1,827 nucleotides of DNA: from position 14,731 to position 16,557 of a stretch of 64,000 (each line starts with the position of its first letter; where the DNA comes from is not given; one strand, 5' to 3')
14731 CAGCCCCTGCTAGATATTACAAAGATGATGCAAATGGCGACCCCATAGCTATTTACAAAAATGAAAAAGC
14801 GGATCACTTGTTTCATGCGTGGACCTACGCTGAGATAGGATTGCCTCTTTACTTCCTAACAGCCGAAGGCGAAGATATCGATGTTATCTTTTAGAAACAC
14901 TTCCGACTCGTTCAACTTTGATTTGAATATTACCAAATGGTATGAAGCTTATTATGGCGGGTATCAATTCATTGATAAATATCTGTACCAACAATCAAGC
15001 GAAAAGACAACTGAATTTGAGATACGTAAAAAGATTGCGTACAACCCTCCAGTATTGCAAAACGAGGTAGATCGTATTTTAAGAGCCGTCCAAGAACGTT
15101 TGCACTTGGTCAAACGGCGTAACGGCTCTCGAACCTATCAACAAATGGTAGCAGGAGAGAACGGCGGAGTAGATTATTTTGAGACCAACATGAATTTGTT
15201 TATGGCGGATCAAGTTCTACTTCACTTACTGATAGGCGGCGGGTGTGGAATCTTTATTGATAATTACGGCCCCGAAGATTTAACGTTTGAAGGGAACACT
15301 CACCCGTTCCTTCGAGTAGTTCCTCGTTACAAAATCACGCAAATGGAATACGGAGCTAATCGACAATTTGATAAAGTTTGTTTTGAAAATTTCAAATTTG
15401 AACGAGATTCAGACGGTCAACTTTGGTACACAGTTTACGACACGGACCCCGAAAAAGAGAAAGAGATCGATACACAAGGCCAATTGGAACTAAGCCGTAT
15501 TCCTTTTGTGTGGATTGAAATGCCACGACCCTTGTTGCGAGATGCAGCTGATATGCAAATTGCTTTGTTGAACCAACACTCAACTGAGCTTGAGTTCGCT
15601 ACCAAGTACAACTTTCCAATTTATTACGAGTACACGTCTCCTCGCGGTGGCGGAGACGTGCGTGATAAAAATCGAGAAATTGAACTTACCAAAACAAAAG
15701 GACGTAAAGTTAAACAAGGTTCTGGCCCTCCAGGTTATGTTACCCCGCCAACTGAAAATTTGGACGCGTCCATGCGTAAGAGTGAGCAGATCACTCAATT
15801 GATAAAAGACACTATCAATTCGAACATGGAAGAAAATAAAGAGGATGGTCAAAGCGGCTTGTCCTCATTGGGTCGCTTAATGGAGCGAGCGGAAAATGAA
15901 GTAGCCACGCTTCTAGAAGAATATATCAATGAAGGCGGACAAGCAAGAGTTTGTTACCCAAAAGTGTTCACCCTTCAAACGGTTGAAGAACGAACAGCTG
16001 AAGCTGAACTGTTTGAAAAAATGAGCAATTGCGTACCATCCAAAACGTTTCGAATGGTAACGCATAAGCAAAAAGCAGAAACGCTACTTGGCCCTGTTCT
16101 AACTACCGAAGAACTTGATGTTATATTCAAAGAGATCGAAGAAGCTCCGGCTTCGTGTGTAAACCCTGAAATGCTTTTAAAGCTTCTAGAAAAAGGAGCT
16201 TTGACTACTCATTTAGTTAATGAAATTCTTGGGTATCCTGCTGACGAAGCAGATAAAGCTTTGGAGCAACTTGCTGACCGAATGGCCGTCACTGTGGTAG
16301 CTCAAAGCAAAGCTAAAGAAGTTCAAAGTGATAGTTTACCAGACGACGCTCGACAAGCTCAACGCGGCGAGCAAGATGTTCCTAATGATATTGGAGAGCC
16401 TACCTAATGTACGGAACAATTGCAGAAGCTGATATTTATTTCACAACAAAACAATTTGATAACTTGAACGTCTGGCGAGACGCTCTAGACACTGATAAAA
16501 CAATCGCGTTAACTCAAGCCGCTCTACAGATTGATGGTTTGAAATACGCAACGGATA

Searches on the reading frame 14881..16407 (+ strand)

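Call 32: search_protein_families(library=phrogs, proteins=[window:14881-16407:+], max_evalue=0.001)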
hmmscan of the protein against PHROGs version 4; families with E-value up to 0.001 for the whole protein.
window:14881-16407:+ (508 aa): 1 family
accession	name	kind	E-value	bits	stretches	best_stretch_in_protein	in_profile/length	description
phrog_145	-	head and packaging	1.6e-11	44.7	1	23-423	30-470/493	portal protein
